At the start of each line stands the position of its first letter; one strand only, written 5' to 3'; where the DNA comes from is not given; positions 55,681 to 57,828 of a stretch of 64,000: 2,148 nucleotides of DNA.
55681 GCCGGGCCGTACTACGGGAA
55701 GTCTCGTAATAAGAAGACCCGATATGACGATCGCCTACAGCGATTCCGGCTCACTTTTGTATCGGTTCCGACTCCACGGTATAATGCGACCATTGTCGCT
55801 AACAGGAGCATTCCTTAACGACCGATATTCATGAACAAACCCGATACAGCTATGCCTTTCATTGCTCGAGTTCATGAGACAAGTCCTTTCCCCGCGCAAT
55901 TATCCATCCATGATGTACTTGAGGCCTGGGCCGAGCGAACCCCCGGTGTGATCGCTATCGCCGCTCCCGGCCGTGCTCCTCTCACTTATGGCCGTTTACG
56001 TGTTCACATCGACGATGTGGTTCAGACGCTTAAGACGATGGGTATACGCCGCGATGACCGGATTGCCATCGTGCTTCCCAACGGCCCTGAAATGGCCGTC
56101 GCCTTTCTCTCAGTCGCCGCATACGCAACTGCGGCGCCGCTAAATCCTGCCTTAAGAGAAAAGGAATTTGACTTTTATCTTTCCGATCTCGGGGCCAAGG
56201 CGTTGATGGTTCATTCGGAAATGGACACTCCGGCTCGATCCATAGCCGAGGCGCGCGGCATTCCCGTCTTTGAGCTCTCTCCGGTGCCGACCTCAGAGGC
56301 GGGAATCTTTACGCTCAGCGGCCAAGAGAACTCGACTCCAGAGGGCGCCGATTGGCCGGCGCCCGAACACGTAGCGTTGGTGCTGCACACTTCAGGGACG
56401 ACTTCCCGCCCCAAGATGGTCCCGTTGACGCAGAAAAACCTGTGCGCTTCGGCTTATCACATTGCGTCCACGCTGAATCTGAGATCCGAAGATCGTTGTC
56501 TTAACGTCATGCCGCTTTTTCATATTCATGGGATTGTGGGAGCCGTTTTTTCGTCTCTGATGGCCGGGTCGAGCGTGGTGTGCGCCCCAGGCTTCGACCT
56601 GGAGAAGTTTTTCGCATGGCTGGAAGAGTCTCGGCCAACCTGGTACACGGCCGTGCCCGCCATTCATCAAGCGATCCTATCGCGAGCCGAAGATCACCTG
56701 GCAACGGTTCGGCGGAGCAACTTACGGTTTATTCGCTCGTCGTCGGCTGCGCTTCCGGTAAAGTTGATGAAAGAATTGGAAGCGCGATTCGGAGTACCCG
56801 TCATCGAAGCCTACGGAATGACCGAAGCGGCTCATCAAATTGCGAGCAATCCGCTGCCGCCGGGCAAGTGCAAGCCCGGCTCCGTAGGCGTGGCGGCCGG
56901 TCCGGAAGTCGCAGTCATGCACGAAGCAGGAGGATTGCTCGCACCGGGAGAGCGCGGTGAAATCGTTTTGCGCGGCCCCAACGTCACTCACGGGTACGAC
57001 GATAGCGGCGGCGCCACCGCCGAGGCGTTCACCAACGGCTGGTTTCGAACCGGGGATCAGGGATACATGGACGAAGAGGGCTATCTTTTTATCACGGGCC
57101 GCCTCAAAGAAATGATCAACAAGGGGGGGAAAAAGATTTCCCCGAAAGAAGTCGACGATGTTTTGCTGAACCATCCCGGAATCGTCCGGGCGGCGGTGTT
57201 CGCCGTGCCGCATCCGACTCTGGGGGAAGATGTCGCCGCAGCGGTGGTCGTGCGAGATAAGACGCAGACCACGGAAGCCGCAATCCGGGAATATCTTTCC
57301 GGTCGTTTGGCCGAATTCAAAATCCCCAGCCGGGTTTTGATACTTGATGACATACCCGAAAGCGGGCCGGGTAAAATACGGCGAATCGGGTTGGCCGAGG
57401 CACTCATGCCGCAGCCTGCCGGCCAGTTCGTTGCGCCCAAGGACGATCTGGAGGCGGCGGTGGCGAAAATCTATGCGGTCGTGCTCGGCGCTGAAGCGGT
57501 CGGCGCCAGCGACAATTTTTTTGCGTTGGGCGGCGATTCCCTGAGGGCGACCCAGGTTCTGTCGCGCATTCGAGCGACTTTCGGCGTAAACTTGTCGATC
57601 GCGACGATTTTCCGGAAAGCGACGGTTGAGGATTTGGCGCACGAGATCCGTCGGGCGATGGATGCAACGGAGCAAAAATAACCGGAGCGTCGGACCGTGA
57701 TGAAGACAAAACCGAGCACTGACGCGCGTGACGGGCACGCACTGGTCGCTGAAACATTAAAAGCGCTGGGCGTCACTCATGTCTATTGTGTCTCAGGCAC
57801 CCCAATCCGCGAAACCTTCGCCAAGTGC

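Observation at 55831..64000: NRPS locus with an unusual priming set: AAE3-like A-PCP didomain + oxalyl-CoA-decarboxylase/HACL-like TPP enzyme ahead of a starter-C NRPS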

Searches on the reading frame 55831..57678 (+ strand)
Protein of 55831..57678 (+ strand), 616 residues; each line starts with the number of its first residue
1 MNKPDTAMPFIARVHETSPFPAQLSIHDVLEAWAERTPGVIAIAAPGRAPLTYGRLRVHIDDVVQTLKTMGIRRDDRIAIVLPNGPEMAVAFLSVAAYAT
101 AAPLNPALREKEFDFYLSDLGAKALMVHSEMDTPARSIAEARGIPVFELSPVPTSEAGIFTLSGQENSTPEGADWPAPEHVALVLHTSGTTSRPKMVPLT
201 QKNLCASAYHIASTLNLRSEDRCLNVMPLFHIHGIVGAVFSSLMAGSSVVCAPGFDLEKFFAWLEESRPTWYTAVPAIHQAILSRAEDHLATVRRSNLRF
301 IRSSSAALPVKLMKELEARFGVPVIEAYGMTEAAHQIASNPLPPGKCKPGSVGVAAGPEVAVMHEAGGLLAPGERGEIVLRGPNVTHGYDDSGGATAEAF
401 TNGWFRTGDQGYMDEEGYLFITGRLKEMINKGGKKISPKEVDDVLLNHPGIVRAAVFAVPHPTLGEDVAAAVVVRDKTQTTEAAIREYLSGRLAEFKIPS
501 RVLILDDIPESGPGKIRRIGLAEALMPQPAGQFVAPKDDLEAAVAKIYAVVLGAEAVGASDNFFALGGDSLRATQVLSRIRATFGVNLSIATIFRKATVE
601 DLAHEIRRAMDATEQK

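Call 6: search_protein_families(library=pfam, proteins=[window:55831-57678:+])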
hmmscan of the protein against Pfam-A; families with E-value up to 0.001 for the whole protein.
window:55831-57678:+ (616 aa): 3 families
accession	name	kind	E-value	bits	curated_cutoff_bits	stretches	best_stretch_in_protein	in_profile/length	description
PF00501.34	AMP-binding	-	7.3e-74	249.3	29.9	1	30-389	1-383/384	AMP-binding enzyme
PF13193.12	AMP-binding_C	-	3.7e-15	57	24.5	1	440-515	1-76/76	AMP-binding enzyme C-terminal domain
PF00550.31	PP-binding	-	1.4e-14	54.5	20.8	1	544-605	3-66/67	Phosphopantetheine attachment site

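Call 9: search_protein_families(library=ncbifam, proteins=[window:55831-57678:+])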
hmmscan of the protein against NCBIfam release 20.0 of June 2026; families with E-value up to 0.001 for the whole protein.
window:55831-57678:+ (616 aa): 109 families (the best 25 are shown)
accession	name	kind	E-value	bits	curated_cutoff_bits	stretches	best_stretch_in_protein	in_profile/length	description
NF004511.1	PRK05852.1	equivalog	1.9e-130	435.9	650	1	26-522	1-501/505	FadD7 family fatty acid--CoA ligase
NF004837.0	PRK06187.1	subfamily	1.3e-104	350.4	476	1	22-523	6-520/531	long-chain-fatty-acid--CoA ligase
NF004114.0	PRK05605.1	equivalog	1.9e-89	300.5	766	2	173-526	215-570/575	long-chain-fatty-acid--CoA ligase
NF005702.0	PRK07514.1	subfamily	5.1e-88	295.6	558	1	26-519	5-494/506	malonyl-CoA synthase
NF005307.0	PRK06839.1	equivalog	2.3e-83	280.5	748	1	30-524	8-492/496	o-succinylbenzoate--CoA ligase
NF006182.0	PRK08316.1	subfamily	1.4e-82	277.8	663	1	23-518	10-510/523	fatty acyl-CoA synthetase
NF006181.0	PRK08314.1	subfamily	1.7e-81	274.2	705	2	175-521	200-550/563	long-chain-fatty-acid--CoA ligase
NF002966.0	PRK03640.1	equivalog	3.6e-78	263.3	556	1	30-523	8-478/483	o-succinylbenzoate--CoA ligase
NF005714.0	PRK07529.1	subfamily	6.1e-77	259.4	632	2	170-523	209-574/640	acyl-CoA synthetase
NF005801.1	PRK07656.1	equivalog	1.2e-75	255.1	657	1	26-516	3-494/500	FadD3 family acyl-CoA ligase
NF004808.0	PRK06155.1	equivalog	5.5e-71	239.5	722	1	16-524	13-521/542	ATP-dependent acyl-CoA ligase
TIGR01923.1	menE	equivalog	8.4e-70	235.8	330.15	1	53-518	2-439/442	o-succinylbenzoate--CoA ligase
NF009233.0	PRK12583.1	subfamily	1.1e-69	235.4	832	2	184-523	206-548/558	fatty acid CoA ligase family protein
NF004797.0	PRK06145.1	equivalog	1.2e-67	228.4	850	1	25-518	3-488/499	acyl-CoA synthetase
NF005858.0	PRK07787.1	subfamily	2.4e-67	227.4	575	1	71-521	42-468/471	acyl-CoA synthetase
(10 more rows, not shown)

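Call 10: find_encoding_contigs(protein=window:55831-57678:+, flank=10000, max_places=6)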
Protein window:55831-57678:+ (616 aa): 1 contig read that carries it; 1 place shown.
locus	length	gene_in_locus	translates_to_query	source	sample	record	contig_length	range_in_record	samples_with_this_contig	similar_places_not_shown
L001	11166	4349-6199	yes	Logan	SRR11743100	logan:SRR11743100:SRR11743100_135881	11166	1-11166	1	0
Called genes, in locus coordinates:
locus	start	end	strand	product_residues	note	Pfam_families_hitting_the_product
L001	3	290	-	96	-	?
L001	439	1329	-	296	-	PF02826:2-Hacid_dh_C (weak), PF03446:NAD_binding_2, PF03807:F420_oxidored (faint), PF07991:KARI_N (weak), PF09130:DUF1932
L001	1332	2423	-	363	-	PF18306:LDcluster4, PF03641:Lysine_decarbox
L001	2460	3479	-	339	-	PF08100:Dimerisation, PF00891:Methyltransf_2, PF13489:Methyltransf_23 (weak), PF13847:Methyltransf_31 (weak), PF08241:Methyltransf_11, PF13649:Methyltransf_25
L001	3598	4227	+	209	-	PF04199:Cyclase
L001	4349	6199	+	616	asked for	PF00501:AMP-binding, PF13193:AMP-binding_C, PF00550:PP-binding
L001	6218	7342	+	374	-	PF02776:TPP_enzyme_N, PF00205:TPP_enzyme_M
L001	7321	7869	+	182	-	PF02775:TPP_enzyme_C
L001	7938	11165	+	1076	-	?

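Call 11: find_homologous_proteins(query=window:55831-57678:+)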
Query window:55831-57678:+ (616 aa): 8000 proteins with E <= 0.001 among 8000 candidates; the best 120 are listed.
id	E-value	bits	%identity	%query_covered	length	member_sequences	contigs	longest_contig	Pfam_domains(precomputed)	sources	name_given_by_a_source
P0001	0.0e+0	1376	100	100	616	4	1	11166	PF00550.32,PF00501.35,PF13193.13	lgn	-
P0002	0.0e+0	1185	87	99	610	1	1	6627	PF00550.32,PF00501.35,PF13193.13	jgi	jgi:acyl-CoA synthetase (AMP-forming)/AMP-acid ligase II/acyl carrier protein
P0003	0.0e+0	1149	87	98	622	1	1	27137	PF00550.32,PF00501.35,PF13193.13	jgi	jgi:acyl-CoA synthetase (AMP-forming)/AMP-acid ligase II/acyl carrier protein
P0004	0.0e+0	1096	83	99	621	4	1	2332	PF00550.32,PF00501.35,PF13193.13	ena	-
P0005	9.2e-290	980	76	96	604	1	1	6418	PF00550.32,PF00501.35,PF13193.13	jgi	jgi:acyl-CoA synthetase (AMP-forming)/AMP-acid ligase II/acyl carrier protein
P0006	5.8e-247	839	65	96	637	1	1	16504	PF00550.32,PF00501.35,PF13193.13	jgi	jgi:acyl-CoA synthetase (AMP-forming)/AMP-acid ligase II/acyl carrier protein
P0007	2.2e-243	827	64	94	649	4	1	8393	PF00550.32,PF00501.35,PF13193.13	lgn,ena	-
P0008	1.6e-242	824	65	94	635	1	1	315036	PF00550.32,PF00501.35,PF13193.13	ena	-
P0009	5.1e-242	823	63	97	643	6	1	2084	PF00550.32,PF00501.35,PF13193.13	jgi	-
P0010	1.0e-237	808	62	93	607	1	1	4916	PF00550.32,PF00501.35,PF13193.13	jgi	jgi:acyl-CoA synthetase (AMP-forming)/AMP-acid ligase II/acyl carrier protein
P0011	3.8e-237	807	62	96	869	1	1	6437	PF00550.32,PF00501.35,PF13193.13,PF00975.27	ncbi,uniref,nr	ncbi:AMP-binding protein [Candidatus Thiosymbion oneisti]|uniref:AMP-binding protein n=1 Tax=Candida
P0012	4.5e-237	806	62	98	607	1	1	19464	PF00550.32,PF00501.35,PF13193.13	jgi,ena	-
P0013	1.4e-236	805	63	96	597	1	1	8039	PF00550.32,PF00501.35,PF13193.13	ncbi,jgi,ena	-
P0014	2.5e-236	804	57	94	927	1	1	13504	PF00550.32,PF00501.35,PF13193.13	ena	-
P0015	2.7e-234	797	62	96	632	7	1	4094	PF00550.32,PF00501.35,PF13193.13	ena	-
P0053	1.2e-223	762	59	96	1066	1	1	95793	PF00668.26,PF00550.32,PF00501.35,PF13193.13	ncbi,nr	ncbi:MAG: AMP-binding protein [Stigonema ocellatum SAG 48.90 = DSM 106950]|nr:AMP-binding protein [S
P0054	1.3e-223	762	58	93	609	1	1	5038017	PF00550.32,PF00501.35,PF13193.13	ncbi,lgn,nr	ncbi:MAG: AMP-binding protein [Gemmatimonadota bacterium]|nr:MAG: AMP-binding protein [Gemmatimonado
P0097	1.2e-220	752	60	95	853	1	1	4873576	PF00550.32,PF00501.35,PF13193.13,PF00975.27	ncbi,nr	ncbi:MAG: AMP-binding protein [Anaerolineae bacterium]|nr:MAG: AMP-binding protein [Anaerolineae bac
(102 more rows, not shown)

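Call 12: find_encoding_contigs(protein=P0003, flank=10000, max_places=3)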
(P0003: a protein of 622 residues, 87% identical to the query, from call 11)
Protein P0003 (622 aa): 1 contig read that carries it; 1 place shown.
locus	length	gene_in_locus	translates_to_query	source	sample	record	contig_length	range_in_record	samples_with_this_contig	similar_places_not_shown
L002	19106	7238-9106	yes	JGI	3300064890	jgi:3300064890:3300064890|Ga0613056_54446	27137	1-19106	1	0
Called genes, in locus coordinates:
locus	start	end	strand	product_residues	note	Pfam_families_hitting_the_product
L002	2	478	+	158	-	?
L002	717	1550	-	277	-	PF13369:Transglut_core2, PF13371:TPR_9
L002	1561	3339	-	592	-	PF02776:TPP_enzyme_N, PF00205:TPP_enzyme_M, PF02775:TPP_enzyme_C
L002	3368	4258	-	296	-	PF02826:2-Hacid_dh_C (weak), PF03446:NAD_binding_2, PF03807:F420_oxidored (weak), PF07991:KARI_N (weak), PF09130:DUF1932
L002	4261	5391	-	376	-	PF18306:LDcluster4, PF03641:Lysine_decarbox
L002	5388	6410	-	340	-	PF08100:Dimerisation, PF00891:Methyltransf_2, PF08241:Methyltransf_11 (weak), PF13649:Methyltransf_25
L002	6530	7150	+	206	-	PF04199:Cyclase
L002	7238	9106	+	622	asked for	PF00501:AMP-binding, PF13193:AMP-binding_C, PF00550:PP-binding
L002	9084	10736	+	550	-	PF02776:TPP_enzyme_N, PF00205:TPP_enzyme_M, PF02775:TPP_enzyme_C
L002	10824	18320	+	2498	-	PF00668:Condensation, PF00501:AMP-binding, PF13193:AMP-binding_C, PF00550:PP-binding, PF00668:Condensation, PF00501:AMP-binding, PF13193:AMP-binding_C, PF00550:PP-binding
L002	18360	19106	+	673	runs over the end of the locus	PF00501:AMP-binding, PF13193:AMP-binding_C, PF00550:PP-binding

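Call 13: find_encoding_contigs(protein=P0006, flank=10000, max_places=3)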
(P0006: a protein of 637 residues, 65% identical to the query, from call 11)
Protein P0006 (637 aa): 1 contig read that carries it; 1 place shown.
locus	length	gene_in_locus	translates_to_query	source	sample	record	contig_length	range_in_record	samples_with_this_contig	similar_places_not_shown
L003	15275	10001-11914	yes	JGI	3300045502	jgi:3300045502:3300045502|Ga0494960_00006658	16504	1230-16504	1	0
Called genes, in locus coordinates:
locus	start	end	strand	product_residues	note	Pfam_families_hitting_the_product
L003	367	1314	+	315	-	PF08447:PAS_3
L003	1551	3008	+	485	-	PF00072:Response_reg, PF01078:Mg_chelatase (faint), PF00158:Sigma54_activat, PF14532:Sigma54_activ_2, PF07724:AAA_2 (weak), PF07728:AAA_5 (weak), PF25601:AAA_lid_14, PF02954:HTH_8 (faint)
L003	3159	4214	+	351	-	PF13506:Glyco_transf_21, PF00535:Glycos_transf_2, PF10111:Glyco_tranf_2_2, PF13641:Glyco_tranf_2_3, PF13632:Glyco_trans_2_3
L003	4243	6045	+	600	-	PF00890:FAD_binding_2 (weak), PF01266:DAO (weak), PF01593:Amino_oxidase, PF01946:Thi4 (faint), PF13450:NAD_binding_8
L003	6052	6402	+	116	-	-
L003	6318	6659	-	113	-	-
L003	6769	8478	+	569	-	-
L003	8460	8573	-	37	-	-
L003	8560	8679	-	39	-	-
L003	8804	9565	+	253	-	PF01522:Polysacc_deac_1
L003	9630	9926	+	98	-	PF03621:MbtH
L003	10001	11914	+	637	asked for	PF00501:AMP-binding, PF13193:AMP-binding_C, PF00550:PP-binding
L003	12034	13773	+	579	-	PF02776:TPP_enzyme_N, PF00205:TPP_enzyme_M, PF02775:TPP_enzyme_C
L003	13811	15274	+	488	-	?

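Call 14: find_encoding_contigs(protein=P0008, flank=10000, max_places=3)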
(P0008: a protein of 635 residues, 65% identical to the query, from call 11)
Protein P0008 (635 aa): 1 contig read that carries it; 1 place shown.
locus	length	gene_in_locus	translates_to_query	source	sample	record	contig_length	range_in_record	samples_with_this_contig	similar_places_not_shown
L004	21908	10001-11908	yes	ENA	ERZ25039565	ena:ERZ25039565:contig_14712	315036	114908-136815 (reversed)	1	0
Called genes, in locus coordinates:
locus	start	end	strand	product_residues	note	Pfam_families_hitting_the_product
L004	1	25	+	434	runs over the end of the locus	PF21360:PylC-like_N (weak), PF02655:ATP-grasp_3, PF02786:CPSase_L_D2, PF08443:RimK (weak)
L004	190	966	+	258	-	PF01522:Polysacc_deac_1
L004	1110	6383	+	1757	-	PF00501:AMP-binding, PF13193:AMP-binding_C, PF00550:PP-binding, PF00668:Condensation, PF00501:AMP-binding, PF13193:AMP-binding_C, PF00550:PP-binding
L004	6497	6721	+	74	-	PF03621:MbtH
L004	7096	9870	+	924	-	PF00501:AMP-binding, PF13193:AMP-binding_C, PF00550:PP-binding, PF00975:Thioesterase, PF12697:Abhydrolase_6 (weak)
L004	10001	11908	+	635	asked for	PF00501:AMP-binding, PF13193:AMP-binding_C, PF00550:PP-binding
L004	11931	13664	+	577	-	PF02776:TPP_enzyme_N, PF00205:TPP_enzyme_M, PF02775:TPP_enzyme_C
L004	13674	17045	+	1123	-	PF00668:Condensation, PF00501:AMP-binding, PF13193:AMP-binding_C, PF00550:PP-binding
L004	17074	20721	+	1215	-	PF00551:Formyl_trans_N, PF00668:Condensation (weak), PF00501:AMP-binding, PF13193:AMP-binding_C, PF00550:PP-binding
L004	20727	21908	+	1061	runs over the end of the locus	PF00109:ketoacyl-synt, PF02801:Ketoacyl-synt_C, PF16197:KAsynt_C_assoc, PF22336:RhiE-like_linker, PF22621:CurL-like_PKS_C, PF00698:Acyl_transf_1, PF00550:PP-binding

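Call 19: search_solved_structures(query=L002:9084-10733:+, max_evalue=1e-20, show_alignments=3)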
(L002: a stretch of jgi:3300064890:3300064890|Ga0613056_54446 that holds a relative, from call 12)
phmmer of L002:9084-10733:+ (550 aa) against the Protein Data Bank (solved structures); distinct sequences matched with E-value up to 1e-20: 97 (the best 60 are shown).
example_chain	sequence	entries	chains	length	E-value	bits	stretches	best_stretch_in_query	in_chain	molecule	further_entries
6xn8_A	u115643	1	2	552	1.6e-104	353.7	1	10-541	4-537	2-hydroxyacyl-CoA lyase 1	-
8vzc_A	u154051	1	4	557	4.5e-102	345.6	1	11-542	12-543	Oxalyl-CoA decarboxylase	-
8vzf_A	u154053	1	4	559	4.5e-102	345.6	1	11-542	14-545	2-Hydroxyacyl-CoA Lyase/Synthase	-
8vza_A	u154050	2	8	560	4.5e-102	345.6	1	11-542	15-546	2-Hydroxyacyl-CoA lyase/Synthase | Oxalyl-CoA decarboxylase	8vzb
8vzj_A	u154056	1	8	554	1.6e-100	340.4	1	12-543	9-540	Oxalyl-CoA decarboxylase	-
8vzd_A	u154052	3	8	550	2.2e-99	336.7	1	11-543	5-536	2-Hydroxyacyl-CoA Lyase/Synthase TbHACS | Oxalyl-CoA decarboxylase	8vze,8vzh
8vzk_A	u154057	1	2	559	1.5e-95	324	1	10-546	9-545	Oxalyl-CoA decarboxylase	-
8vzi_A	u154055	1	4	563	1.4e-94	320.8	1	11-543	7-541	2-hydroxyacyl-CoA lyase-like protein 1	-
7ayg_A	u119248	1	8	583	3.4e-75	256.9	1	8-544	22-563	Putative oxalyl-CoA decarboxylase (Oxc, yfdU)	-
2q27_A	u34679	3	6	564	1e-74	255.3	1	10-544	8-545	oxalyl-CoA decarboxylase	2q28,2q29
7b2e_A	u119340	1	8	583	1.6e-74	254.6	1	8-544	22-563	Putative oxalyl-CoA decarboxylase (Oxc, yfdU)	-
2c31_A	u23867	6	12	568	1.9e-74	254.4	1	4-544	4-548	OXALYL-COA DECARBOXYLASE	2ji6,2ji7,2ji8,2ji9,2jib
7pt3_A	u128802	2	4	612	2.6e-68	234.1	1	14-535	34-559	2-hydroxyacyl-CoA lyase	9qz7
7pt2_A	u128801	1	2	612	4e-68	233.5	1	14-535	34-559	2-hydroxyacyl-CoA lyase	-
9qz5_A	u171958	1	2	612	4.1e-68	233.5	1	14-535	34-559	2-hydroxyacyl-CoA lyase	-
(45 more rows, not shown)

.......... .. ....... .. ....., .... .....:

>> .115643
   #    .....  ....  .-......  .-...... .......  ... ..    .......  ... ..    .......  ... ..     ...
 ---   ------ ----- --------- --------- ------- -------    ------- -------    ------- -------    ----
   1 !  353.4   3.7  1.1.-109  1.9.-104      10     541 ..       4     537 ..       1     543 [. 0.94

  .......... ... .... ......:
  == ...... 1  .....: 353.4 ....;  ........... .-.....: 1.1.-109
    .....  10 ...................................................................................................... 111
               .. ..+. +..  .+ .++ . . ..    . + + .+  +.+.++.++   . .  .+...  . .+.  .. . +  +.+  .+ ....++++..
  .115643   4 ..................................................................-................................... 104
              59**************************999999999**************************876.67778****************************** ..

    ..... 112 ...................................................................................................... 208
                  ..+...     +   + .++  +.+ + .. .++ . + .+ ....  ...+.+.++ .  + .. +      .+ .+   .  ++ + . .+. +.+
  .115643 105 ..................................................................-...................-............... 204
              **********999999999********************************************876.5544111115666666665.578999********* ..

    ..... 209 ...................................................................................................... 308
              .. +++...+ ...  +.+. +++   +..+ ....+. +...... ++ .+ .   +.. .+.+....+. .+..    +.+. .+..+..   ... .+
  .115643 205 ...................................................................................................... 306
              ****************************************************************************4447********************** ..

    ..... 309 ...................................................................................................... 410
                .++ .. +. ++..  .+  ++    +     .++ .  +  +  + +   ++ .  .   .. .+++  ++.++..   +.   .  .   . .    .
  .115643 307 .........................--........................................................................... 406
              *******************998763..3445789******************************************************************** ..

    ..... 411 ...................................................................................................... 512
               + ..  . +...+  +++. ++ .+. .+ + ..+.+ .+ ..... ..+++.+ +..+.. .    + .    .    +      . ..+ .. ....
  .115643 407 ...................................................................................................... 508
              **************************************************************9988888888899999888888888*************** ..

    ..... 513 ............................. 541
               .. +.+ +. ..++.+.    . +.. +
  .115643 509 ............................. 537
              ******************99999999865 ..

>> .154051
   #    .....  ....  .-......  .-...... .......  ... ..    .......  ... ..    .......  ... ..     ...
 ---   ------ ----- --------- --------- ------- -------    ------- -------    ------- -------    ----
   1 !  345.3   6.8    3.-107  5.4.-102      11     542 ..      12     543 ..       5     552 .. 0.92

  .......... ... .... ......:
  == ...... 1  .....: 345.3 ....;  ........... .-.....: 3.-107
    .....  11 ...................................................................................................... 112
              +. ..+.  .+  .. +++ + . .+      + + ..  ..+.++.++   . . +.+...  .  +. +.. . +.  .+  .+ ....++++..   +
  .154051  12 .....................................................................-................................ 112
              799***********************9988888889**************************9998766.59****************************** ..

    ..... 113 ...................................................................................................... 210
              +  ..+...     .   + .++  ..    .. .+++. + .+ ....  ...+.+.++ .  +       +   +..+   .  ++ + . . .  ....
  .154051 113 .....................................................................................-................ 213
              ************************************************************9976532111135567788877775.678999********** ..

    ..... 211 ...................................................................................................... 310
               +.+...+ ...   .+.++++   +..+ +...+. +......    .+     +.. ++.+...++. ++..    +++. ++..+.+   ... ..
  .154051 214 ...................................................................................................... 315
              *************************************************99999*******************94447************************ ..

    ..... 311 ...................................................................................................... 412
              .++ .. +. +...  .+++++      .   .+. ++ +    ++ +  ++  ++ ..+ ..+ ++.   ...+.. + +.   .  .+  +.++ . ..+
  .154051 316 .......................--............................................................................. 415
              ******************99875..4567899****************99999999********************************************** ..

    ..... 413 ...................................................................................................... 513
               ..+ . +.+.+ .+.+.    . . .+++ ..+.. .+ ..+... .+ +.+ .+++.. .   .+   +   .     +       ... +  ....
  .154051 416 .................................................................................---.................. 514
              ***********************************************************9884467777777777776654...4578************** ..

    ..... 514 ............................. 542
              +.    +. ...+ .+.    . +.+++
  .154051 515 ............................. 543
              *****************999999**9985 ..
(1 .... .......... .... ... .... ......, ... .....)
